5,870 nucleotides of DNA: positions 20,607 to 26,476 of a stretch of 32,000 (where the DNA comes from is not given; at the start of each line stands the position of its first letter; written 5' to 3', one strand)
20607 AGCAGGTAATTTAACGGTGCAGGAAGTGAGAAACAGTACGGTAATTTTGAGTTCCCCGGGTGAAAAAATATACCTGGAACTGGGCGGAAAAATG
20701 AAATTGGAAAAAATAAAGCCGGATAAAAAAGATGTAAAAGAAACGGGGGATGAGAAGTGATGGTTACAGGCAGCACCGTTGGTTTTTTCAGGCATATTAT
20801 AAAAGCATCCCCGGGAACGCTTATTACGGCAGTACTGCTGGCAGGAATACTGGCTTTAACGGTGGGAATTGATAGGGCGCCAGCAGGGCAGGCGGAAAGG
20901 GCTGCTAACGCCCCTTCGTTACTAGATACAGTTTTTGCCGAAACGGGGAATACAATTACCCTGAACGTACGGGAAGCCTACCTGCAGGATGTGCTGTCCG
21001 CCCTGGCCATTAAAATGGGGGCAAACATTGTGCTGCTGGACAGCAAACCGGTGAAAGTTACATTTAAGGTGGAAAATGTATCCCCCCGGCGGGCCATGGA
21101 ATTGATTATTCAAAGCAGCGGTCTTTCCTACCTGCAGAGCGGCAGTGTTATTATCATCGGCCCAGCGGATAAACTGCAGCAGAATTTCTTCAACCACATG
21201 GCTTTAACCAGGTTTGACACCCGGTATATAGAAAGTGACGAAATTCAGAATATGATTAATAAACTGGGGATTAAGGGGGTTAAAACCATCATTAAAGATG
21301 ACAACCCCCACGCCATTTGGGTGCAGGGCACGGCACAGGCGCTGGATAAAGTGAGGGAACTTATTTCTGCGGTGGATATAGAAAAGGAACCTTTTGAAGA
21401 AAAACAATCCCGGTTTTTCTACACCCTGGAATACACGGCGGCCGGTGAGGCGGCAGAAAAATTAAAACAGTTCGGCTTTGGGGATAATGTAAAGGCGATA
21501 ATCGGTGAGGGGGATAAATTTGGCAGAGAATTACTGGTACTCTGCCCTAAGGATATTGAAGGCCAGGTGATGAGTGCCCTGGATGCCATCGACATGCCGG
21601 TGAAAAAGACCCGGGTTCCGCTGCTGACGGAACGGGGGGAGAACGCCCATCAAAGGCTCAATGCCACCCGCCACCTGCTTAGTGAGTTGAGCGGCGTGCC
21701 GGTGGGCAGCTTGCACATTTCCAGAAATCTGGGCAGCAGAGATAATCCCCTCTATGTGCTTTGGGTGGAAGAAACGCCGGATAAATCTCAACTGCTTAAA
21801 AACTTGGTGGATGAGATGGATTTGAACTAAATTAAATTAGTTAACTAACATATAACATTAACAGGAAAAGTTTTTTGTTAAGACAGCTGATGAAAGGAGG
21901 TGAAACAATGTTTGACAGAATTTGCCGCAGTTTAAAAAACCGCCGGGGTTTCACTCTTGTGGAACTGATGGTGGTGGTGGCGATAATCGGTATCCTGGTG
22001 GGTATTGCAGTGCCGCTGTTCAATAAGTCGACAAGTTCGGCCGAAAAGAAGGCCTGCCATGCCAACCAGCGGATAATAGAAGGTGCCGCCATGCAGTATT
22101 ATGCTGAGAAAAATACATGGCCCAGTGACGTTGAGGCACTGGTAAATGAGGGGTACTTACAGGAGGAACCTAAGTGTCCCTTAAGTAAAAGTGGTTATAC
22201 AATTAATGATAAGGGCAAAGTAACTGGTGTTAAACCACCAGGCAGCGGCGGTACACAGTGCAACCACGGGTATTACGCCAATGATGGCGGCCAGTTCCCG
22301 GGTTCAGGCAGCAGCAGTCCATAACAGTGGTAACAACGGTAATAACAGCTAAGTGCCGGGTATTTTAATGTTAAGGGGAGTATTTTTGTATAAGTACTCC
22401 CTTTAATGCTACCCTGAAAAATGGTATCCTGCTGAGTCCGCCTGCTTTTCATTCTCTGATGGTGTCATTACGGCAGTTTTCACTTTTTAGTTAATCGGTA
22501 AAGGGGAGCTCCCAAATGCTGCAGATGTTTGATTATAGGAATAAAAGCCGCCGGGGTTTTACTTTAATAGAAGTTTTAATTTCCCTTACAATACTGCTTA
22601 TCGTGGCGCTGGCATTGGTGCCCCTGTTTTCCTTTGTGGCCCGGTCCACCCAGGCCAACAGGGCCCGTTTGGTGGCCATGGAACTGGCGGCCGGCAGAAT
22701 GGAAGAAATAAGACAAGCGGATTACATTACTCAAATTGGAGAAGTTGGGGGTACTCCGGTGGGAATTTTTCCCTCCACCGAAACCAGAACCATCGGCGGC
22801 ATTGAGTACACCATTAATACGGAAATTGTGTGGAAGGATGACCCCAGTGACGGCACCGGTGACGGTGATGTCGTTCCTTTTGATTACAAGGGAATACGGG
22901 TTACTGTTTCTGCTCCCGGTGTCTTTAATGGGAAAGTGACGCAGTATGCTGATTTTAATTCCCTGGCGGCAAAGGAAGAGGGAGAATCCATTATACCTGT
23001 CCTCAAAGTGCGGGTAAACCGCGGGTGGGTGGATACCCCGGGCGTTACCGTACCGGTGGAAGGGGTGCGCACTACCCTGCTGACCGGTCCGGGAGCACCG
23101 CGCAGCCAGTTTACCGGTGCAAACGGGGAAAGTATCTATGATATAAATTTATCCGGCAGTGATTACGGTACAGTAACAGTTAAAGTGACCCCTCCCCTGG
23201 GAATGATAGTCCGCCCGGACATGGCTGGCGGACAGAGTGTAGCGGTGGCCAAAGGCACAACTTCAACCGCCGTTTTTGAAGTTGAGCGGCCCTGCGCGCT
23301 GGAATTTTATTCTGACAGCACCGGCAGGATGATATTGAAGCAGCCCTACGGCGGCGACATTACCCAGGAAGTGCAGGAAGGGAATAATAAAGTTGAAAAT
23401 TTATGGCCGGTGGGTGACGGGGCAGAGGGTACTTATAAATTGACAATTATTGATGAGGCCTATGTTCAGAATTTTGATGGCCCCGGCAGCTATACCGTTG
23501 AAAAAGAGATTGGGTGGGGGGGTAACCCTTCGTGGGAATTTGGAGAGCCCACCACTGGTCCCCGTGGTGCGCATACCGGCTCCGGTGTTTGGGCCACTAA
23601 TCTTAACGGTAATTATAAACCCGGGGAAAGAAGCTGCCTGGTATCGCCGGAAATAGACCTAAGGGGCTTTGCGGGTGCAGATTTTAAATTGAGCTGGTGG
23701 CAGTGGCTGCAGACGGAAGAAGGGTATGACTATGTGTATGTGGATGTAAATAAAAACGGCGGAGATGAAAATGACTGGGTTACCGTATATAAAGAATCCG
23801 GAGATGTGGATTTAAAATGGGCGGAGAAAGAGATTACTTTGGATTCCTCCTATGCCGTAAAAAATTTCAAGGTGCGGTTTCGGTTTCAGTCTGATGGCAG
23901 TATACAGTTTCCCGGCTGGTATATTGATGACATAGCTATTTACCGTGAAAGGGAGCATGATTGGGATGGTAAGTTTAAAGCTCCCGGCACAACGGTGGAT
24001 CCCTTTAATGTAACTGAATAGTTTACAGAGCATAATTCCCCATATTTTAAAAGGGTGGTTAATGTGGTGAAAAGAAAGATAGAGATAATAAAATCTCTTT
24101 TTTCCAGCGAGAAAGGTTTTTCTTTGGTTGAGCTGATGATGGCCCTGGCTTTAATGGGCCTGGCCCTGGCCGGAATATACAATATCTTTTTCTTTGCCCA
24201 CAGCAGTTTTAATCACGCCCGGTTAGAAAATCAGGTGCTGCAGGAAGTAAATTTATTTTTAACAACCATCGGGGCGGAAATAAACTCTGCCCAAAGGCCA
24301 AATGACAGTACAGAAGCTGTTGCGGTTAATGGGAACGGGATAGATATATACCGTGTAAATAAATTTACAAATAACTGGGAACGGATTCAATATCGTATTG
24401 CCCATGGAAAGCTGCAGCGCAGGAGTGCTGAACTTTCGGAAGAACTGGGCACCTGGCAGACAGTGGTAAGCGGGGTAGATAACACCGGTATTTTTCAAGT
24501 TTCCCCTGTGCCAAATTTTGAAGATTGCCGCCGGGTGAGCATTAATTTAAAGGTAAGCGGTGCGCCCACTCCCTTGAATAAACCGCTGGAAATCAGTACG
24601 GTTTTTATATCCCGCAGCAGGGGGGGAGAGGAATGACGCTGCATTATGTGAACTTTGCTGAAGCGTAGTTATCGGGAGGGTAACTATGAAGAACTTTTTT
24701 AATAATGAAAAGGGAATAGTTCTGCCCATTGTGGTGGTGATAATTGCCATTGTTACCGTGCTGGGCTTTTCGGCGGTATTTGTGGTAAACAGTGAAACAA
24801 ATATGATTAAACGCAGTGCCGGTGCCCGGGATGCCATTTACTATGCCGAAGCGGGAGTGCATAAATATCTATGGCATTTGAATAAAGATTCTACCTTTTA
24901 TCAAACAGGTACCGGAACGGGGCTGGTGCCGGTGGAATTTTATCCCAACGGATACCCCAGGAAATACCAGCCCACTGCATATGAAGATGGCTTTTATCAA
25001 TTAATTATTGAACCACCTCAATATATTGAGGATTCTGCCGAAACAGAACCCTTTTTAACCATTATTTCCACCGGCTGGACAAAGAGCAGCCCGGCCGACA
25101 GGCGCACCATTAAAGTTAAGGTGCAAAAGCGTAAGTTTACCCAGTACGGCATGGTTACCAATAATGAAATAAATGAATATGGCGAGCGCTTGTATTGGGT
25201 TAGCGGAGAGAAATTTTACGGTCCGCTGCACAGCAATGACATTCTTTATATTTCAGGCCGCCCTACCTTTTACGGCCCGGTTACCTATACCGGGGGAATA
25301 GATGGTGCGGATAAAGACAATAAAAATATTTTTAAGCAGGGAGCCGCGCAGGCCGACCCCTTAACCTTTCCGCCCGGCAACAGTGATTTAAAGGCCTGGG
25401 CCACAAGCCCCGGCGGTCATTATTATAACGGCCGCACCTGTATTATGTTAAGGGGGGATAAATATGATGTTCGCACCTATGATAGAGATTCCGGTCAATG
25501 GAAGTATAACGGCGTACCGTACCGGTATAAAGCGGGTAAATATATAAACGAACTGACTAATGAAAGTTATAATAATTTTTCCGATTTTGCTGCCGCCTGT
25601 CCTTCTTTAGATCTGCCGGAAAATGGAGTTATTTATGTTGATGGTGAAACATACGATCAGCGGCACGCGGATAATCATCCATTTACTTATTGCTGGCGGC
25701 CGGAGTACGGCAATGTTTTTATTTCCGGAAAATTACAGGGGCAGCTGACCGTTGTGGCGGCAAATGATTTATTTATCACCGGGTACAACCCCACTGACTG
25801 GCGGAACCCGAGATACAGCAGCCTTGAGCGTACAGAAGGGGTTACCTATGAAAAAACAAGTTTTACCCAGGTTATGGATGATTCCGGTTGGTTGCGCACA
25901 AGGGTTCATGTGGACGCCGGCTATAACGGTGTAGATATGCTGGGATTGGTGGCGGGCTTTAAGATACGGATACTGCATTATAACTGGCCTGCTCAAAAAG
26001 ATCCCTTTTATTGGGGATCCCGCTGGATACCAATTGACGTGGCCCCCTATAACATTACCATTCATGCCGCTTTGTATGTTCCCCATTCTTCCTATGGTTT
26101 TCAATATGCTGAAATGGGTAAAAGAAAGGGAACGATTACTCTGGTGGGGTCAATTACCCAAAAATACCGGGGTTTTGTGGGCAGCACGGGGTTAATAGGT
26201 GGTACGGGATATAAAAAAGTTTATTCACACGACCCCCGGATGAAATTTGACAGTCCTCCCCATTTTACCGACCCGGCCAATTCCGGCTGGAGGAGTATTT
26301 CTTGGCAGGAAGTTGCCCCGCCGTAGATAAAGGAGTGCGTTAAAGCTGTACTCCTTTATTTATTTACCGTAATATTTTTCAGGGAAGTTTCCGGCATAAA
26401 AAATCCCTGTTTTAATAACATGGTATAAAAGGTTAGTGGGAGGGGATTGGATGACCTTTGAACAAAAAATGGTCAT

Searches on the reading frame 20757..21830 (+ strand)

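Call 4: search_protein_families(library=pfam, proteins=[window:20757-21830:+])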
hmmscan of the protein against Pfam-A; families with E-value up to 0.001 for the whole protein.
window:20757-21830:+ (357 aa): 2 families
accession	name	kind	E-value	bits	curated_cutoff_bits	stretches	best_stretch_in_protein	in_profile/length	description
PF03958.22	Secretin_N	-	2e-10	41.1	28.2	1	154-210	5-67/69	Bacterial type II/III secretion system short domain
PF07660.19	STN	-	6.4e-06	26.3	28.4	1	100-137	15-52/52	Secretin and TonB N terminus short domain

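Call 54: search_protein_families(library=ncbifam, proteins=[window:20757-21830:+])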
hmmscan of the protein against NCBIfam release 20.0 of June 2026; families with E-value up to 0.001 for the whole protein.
window:20757-21830:+ (357 aa): 6 families
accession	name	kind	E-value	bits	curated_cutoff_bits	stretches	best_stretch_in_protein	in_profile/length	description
TIGR02515.1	IV_pilus_PilQ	subfamily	2.6e-12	46.5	284.35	1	64-209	1-168/428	type IV pilus secretin PilQ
TIGR02516.1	type_III_yscC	equivalog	4.7e-07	28.7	238.45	1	72-230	7-159/463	type III secretion system outer membrane ring subunit SctC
TIGR02517.1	type_II_gspD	equivalog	2.4e-06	26.3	351.35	1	69-240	1-183/600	type II secretion system secretin GspD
NF010083.0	PRK13568.1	equivalog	1.9e-05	23.6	554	1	60-143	21-104/419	DNA uptake porin HofQ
NF011873.0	PRK15346.1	equivalog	2.3e-05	23.3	524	1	62-232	26-191/499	EscC/YscC/HrcC family type III secretion system outer membrane ring protein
NF007851.2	PRK10560.1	exception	0.00047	19.1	598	1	56-137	13-94/412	DNA uptake porin HofQ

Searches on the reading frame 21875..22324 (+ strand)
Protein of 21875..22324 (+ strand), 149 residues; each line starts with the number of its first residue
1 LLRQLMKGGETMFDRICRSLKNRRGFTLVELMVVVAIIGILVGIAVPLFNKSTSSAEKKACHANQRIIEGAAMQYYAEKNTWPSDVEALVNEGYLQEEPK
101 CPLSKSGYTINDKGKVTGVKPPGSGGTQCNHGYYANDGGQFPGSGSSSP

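Call 4: search_protein_families(library=pfam, proteins=[window:21875-22324:+])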
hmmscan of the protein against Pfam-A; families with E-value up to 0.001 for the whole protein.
window:21875-22324:+ (149 aa): 1 family
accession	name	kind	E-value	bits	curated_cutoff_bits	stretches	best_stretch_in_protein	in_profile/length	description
PF07963.17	N_methyl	-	2.9e-10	39.7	21.2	1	21-45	2-26/27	Prokaryotic N-terminal methylation motif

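Call 54: search_protein_families(library=ncbifam, proteins=[window:21875-22324:+])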
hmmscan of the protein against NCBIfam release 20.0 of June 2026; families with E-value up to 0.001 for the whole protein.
window:21875-22324:+ (149 aa): 8 families
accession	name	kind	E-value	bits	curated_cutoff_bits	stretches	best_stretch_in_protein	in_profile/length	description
NF040999.1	pilin_ComGC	equivalog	1.5e-15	57.2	75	1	24-103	2-79/84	competence type IV pilus major pilin ComGC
NF041775.1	typeIV_PilA_Myxo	equivalog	6e-12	46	400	1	15-82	2-69/214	type IV pilin protein PilA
TIGR01710.1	typeII_sec_gspG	equivalog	2.6e-11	43.7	88.85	1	24-92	1-72/134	type II secretion system major pseudopilin GspG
TIGR02532.1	IV_pilin_GFxxxE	domain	7.7e-09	35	16.3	1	23-46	1-24/24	prepilin-type N-terminal cleavage/methylation domain-containing protein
TIGR01708.2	typeII_sec_gspH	equivalog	1.4e-08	34.9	80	1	24-59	2-39/169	type II secretion system minor pseudopilin GspH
NF007862.0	PRK10574.1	equivalog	4.6e-08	33.3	138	1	21-51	2-32/145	prepilin peptidase-dependent pilin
TIGR02596.1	TIGR02596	subfamily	3.2e-06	27.4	70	1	26-69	1-43/196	Verru_Chthon cassette protein D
NF041013.1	T4P_ComGE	equivalog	3.6e-06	27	49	1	21-80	1-61/83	competence type IV pilus minor pilin ComGE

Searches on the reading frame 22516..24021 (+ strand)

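Call 8: search_protein_families(library=pfam, proteins=[window:22516-24021:+])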
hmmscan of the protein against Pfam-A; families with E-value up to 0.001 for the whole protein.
window:22516-24021:+ (501 aa): 2 families
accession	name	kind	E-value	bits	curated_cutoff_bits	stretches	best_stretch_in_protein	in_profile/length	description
PF07963.17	N_methyl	-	6.4e-09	35.5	21.2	1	10-34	2-26/27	Prokaryotic N-terminal methylation motif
PF20773.4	InhA-like_MAM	-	2.3e-07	30.9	26.9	1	378-475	55-162/191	Immune inhibitor A-like, MAM domain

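Call 54: search_protein_families(library=ncbifam, proteins=[window:22516-24021:+])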
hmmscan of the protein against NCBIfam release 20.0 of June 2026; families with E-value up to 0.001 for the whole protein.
window:22516-24021:+ (501 aa): 7 families
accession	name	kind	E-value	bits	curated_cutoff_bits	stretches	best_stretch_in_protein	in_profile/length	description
NF041013.1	T4P_ComGE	equivalog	6.2e-07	29.4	49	1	11-59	2-50/83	competence type IV pilus minor pilin ComGE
TIGR02532.1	IV_pilin_GFxxxE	domain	1.5e-06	27.7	16.3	1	12-34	1-23/24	prepilin-type N-terminal cleavage/methylation domain-containing protein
NF041002.1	pilin_ComGF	equivalog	9.5e-06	25.9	80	1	13-47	2-36/139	competence type IV pilus minor pilin ComGF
TIGR02523.1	type_IV_pilV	equivalog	2.3e-05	24.9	52.2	1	13-70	2-59/139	type IV pilus modification protein PilV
NF038111.1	rhom_dep_M36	equivalog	4.5e-05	21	1700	0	437-475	1125-1163/1315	rhombosortase-dependent M36 family metallopeptidase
TIGR01707.1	gspI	equivalog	9.7e-05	22.8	44.35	1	14-66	1-53/101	type II secretion system minor pseudopilin GspI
NF041775.1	typeIV_PilA_Myxo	equivalog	0.00071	19.6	400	0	9-48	7-47/214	type IV pilin protein PilA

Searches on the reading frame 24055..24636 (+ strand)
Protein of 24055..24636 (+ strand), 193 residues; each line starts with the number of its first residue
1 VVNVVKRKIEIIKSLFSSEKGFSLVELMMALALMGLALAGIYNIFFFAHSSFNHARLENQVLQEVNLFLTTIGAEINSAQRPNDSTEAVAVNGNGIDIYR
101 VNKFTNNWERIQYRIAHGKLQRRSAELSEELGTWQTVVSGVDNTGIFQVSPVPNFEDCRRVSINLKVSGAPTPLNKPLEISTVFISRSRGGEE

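Call 8: search_protein_families(library=pfam, proteins=[window:24055-24636:+])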
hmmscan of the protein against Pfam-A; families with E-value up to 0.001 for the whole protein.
window:24055-24636:+ (193 aa): 1 family
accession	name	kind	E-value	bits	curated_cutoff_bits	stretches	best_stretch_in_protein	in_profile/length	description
PF07963.17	N_methyl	-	3.4e-07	30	21.2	1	18-42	3-27/27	Prokaryotic N-terminal methylation motif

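Call 54: search_protein_families(library=ncbifam, proteins=[window:24055-24636:+])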
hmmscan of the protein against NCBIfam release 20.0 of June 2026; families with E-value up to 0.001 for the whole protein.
window:24055-24636:+ (193 aa): 3 families
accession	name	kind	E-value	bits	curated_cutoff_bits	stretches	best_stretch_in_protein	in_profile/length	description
TIGR02532.1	IV_pilin_GFxxxE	domain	2.9e-06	26.9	16.3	1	20-41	2-23/24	prepilin-type N-terminal cleavage/methylation domain-containing protein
TIGR01708.2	typeII_sec_gspH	equivalog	1.9e-05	24.8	80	1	19-117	1-91/169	type II secretion system minor pseudopilin GspH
NF041002.1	pilin_ComGF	equivalog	0.00029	21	80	1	19-83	1-62/139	competence type IV pilus minor pilin ComGF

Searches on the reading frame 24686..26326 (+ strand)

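Call 8: search_protein_families(library=pfam, proteins=[window:24686-26326:+])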
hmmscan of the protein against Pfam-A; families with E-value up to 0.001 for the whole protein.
window:24686-26326:+ (546 aa): 1 family
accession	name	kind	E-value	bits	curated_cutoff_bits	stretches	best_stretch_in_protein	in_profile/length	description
PF16241.10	DUF4900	-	2.9e-06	28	29.4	1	142-202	27-87/89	Domain of unknown function (DUF4900)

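Call 54: search_protein_families(library=ncbifam, proteins=[window:24686-26326:+])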
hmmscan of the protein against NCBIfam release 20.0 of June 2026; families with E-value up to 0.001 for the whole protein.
window:24686-26326:+ (546 aa): 0 families
